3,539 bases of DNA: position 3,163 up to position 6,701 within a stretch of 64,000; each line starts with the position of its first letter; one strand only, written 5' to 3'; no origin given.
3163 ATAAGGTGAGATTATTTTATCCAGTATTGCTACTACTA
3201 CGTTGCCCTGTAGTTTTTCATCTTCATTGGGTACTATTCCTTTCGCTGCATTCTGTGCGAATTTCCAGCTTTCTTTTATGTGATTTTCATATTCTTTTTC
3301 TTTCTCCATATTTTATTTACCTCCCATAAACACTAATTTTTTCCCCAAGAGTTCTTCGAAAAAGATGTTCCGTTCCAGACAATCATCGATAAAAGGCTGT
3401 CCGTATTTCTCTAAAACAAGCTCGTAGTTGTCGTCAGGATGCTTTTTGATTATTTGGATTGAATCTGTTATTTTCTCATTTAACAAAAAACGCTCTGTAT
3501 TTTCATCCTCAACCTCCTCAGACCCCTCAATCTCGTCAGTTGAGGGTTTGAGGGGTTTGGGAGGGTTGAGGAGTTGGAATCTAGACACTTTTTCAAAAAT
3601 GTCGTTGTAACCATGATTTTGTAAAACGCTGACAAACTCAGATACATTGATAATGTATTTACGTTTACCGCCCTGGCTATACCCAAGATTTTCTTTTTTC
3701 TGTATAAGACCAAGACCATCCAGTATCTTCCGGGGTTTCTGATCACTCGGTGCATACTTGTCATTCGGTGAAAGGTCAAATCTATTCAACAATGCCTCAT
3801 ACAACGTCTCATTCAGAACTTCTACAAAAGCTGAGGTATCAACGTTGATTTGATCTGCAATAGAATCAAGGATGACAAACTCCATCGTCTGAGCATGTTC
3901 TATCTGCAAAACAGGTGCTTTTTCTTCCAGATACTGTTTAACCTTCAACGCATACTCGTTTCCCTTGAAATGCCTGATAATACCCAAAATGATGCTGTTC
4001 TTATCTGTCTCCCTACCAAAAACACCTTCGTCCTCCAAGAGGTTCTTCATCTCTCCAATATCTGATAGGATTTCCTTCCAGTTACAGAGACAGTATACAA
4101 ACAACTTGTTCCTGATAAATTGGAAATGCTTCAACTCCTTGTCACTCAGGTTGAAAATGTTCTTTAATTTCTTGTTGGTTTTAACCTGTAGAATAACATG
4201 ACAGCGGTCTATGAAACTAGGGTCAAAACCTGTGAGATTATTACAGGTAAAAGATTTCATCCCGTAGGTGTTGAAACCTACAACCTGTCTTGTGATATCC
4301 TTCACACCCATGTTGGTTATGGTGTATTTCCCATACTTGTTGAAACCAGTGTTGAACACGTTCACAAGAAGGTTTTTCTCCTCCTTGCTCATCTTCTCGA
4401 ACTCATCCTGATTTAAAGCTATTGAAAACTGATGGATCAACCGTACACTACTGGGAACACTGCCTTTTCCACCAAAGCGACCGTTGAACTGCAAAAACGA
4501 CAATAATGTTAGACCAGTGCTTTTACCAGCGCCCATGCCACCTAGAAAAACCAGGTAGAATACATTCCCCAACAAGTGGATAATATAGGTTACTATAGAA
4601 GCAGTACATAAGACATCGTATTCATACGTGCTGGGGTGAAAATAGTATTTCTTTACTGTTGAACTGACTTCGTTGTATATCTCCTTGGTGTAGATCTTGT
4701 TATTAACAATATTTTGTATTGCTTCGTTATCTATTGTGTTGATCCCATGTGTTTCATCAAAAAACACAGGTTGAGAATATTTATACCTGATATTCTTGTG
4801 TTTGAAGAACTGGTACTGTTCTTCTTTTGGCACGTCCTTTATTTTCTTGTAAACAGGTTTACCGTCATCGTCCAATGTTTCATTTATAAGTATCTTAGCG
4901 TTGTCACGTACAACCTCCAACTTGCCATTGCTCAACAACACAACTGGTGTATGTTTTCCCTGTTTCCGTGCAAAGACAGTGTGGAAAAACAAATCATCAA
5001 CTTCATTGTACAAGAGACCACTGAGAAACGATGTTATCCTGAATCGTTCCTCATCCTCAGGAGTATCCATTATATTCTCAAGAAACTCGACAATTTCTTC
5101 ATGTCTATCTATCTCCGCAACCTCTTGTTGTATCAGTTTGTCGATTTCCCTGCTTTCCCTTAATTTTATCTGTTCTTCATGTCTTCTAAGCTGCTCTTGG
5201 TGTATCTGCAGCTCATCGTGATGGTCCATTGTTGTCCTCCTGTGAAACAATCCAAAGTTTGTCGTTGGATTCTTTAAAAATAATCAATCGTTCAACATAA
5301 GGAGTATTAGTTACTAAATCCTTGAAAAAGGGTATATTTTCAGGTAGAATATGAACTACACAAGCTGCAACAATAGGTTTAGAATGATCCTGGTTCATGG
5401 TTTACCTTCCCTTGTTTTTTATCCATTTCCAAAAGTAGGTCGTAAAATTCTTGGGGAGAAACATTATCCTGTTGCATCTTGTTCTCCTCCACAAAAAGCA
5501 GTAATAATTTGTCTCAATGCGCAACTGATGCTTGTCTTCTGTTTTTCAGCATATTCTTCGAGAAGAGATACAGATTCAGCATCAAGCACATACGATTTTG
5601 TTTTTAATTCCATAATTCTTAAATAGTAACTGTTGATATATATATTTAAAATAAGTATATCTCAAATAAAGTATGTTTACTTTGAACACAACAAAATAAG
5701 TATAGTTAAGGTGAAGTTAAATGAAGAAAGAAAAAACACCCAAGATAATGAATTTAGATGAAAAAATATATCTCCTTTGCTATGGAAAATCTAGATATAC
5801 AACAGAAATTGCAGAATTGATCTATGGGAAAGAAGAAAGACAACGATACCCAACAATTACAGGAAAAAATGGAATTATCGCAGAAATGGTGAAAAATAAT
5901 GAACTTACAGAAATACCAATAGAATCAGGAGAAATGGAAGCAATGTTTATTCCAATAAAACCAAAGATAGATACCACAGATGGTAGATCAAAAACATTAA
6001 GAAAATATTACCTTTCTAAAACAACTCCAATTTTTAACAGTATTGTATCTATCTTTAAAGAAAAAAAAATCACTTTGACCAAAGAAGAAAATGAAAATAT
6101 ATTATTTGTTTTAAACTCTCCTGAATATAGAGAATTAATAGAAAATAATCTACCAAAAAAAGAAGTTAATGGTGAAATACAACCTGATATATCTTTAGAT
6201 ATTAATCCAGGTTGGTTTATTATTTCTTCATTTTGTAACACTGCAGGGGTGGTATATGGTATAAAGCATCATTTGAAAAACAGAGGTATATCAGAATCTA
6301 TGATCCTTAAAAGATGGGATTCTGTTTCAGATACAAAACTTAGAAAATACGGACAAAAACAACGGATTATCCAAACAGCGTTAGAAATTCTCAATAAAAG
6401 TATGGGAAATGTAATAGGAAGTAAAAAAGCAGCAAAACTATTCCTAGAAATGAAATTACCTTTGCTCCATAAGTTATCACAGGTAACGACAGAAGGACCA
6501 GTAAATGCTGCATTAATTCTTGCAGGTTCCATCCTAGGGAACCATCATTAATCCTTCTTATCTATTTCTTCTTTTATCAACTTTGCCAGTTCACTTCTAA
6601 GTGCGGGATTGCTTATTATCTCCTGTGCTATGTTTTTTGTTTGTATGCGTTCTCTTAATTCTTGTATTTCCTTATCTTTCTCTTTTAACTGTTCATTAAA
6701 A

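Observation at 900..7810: Integrated mobile element of an unrecognised type (integrase + Rep-like NTPase + second NTPase + ORFans, no capsid genes, no tRNA target)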

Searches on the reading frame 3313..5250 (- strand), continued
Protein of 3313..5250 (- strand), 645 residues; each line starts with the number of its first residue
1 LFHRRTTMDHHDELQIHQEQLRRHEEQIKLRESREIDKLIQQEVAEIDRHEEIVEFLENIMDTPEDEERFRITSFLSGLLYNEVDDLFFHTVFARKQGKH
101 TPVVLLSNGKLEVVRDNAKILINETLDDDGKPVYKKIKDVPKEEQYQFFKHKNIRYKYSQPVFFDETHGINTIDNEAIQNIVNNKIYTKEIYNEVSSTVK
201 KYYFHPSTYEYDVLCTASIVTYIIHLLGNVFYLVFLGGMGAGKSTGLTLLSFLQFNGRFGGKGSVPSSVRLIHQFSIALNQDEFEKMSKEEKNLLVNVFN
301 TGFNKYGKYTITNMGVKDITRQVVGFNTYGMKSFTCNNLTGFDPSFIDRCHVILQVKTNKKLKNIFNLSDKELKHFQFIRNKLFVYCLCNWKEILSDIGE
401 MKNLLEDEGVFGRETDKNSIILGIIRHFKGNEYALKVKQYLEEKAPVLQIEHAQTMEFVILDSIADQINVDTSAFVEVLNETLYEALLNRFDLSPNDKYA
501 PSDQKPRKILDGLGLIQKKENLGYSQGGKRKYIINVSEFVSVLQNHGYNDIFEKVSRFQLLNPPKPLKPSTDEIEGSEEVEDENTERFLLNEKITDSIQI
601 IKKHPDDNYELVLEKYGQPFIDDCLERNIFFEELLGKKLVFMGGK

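Call 107: search_protein_families(library=pfam, proteins=[L049:7230-7877:-, L049:7892-8311:-, L049:8396-9259:-, L049:1962-2258:-, L049:910-1956:+, L049:6699-7097:+], max_evalue=0.01)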
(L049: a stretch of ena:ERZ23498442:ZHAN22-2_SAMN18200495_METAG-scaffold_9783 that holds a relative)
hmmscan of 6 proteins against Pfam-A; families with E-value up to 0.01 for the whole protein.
L049:7230-7877:- (215 aa): 1 family
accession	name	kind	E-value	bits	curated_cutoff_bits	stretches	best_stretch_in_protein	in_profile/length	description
PF09976.15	TPR_21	-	0.0075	16.5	25.5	0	9-50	10-51/193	Tetratricopeptide repeat-like domain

L049:7892-8311:- (139 aa): 1 family
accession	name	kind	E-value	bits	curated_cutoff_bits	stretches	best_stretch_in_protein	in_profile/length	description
PF24129.1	DUF7396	-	0.0011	19.5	27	0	1-19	1-19/46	Family of unknown function (DUF7396)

L049:8396-9259:- (287 aa): 0 families

L049:1962-2258:- (98 aa): 0 families

L049:910-1956:+ (348 aa): 2 families
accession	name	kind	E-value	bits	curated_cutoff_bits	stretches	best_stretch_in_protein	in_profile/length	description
PF00589.27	Phage_integrase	-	1.3e-16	61.3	27.1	1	108-279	6-157/172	Phage integrase family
PF16795.10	Phage_integr_3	-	0.0058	17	27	0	104-144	3-46/161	Archaeal phage integrase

L049:6699-7097:+ (132 aa): 0 families

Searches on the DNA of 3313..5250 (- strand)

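Call 111: search_rna_families(sources=[L049, L001, L002, L046], threshold=gathering)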
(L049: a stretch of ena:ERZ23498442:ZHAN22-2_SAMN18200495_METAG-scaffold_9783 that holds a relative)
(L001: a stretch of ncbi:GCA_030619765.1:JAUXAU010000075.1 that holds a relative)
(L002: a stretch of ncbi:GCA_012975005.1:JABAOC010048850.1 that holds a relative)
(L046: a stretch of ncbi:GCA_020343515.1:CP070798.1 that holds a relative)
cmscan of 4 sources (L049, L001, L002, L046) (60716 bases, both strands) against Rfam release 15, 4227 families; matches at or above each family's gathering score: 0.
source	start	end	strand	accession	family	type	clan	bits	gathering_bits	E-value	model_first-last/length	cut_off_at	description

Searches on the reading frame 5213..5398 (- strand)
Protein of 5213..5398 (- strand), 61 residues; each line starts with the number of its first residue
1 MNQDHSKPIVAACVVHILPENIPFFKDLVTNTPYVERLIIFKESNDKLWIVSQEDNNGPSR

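Call 4: search_protein_families(library=pfam, proteins=[window:5213-5398:-], max_evalue=1)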
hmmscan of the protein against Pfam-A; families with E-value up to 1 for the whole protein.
window:5213-5398:- (61 aa): 1 family
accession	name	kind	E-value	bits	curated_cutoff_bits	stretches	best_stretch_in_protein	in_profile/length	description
PF03367.19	Zn_ribbon_ZPR1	-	0.25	11.2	23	1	12-29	15-32/56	ZPR1 zinc-finger domain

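Call 5: search_protein_families(library=phrogs, proteins=[window:5213-5398:-], max_evalue=0.1)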
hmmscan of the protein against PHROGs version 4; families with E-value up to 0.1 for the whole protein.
window:5213-5398:- (61 aa): 0 families

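Call 80: search_protein_families(library=padloc, proteins=[window:5213-5398:-], max_evalue=0.1)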
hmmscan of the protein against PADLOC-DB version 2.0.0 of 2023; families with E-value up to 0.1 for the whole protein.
window:5213-5398:- (61 aa): 0 families

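Call 81: search_protein_families(library=ncbifam, proteins=[window:5213-5398:-], max_evalue=0.1)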
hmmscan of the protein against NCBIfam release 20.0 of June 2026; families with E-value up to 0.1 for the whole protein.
window:5213-5398:- (61 aa): 0 families

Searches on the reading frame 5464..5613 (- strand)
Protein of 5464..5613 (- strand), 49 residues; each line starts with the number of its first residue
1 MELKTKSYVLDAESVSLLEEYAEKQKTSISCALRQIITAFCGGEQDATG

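Call 4: search_protein_families(library=pfam, proteins=[window:5464-5613:-], max_evalue=1)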
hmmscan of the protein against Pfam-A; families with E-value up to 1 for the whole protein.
window:5464-5613:- (49 aa): 2 families
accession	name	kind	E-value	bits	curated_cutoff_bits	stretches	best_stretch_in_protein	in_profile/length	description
PF01402.27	RHH_1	-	0.046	14.1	20.5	1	10-38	6-34/39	Ribbon-helix-helix protein, copG family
PF19807.5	DUF6290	-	0.071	13.8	27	1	10-37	8-35/72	Family of unknown function (DUF6290)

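Call 5: search_protein_families(library=phrogs, proteins=[window:5464-5613:-], max_evalue=0.1)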
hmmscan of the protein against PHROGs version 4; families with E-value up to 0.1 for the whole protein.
window:5464-5613:- (49 aa): 2 families
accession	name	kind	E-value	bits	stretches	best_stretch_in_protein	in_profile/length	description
phrog_11622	-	transcription regulation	0.06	14.5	1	13-46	8-41/100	transcriptional regulator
phrog_876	-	transcription regulation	0.076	13.5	1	9-40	73-104/239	transcriptional repressor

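Call 80: search_protein_families(library=padloc, proteins=[window:5464-5613:-], max_evalue=0.1)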
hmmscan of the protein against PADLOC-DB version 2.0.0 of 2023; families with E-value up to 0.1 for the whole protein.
window:5464-5613:- (49 aa): 0 families

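Call 81: search_protein_families(library=ncbifam, proteins=[window:5464-5613:-], max_evalue=0.1)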
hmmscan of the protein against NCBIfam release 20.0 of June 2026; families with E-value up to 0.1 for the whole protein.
window:5464-5613:- (49 aa): 0 families

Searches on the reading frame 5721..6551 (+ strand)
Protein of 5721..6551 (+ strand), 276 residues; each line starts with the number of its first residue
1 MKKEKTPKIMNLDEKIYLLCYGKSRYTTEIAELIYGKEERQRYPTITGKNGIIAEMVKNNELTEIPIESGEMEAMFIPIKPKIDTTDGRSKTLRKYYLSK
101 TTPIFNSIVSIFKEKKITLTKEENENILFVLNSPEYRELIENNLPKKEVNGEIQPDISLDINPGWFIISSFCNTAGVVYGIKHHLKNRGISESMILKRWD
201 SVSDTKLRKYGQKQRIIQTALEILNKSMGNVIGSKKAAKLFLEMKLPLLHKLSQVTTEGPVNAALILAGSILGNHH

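Call 4: search_protein_families(library=pfam, proteins=[window:5721-6551:+], max_evalue=1)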
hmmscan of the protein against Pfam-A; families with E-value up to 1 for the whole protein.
window:5721-6551:+ (276 aa): 0 families

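Call 5: search_protein_families(library=phrogs, proteins=[window:5721-6551:+], max_evalue=0.1)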
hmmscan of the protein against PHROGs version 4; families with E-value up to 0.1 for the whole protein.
window:5721-6551:+ (276 aa): 0 families

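Call 80: search_protein_families(library=padloc, proteins=[window:5721-6551:+], max_evalue=0.1)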
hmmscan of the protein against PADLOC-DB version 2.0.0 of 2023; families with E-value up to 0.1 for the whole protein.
window:5721-6551:+ (276 aa): 0 families

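Call 81: search_protein_families(library=ncbifam, proteins=[window:5721-6551:+], max_evalue=0.1)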
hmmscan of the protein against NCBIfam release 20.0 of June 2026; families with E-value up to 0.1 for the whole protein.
window:5721-6551:+ (276 aa): 0 families
